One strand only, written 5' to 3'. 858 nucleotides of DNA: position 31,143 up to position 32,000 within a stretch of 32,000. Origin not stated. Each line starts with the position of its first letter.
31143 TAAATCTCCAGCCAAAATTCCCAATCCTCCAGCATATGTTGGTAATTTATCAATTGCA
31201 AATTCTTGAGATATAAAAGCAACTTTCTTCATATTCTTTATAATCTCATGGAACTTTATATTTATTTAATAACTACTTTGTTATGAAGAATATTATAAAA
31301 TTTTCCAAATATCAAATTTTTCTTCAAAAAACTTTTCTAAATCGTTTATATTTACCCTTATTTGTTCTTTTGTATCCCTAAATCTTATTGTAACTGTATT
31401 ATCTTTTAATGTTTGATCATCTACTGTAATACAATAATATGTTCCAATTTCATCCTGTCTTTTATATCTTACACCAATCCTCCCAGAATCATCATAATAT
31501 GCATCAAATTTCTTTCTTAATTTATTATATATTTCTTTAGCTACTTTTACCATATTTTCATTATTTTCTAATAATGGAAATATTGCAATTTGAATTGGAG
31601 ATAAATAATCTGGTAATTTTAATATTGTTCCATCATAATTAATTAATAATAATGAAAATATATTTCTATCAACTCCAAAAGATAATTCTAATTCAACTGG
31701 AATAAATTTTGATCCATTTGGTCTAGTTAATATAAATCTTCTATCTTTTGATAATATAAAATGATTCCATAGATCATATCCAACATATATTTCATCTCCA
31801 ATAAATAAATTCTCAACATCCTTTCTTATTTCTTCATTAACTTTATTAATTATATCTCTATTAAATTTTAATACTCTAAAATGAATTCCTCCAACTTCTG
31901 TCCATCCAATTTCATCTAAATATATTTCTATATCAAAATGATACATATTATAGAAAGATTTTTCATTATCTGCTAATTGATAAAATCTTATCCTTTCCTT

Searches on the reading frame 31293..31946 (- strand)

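Call 98: search_protein_families(library=pfam, proteins=[window:31293-31946:-], max_evalue=0.001)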
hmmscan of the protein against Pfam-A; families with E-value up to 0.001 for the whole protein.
window:31293-31946:- (217 aa): 1 family
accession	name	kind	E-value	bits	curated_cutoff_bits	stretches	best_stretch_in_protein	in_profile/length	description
PF03129.25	HGTP_anticodon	-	1.9e-22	79.7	21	1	119-209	1-93/94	Anticodon binding domain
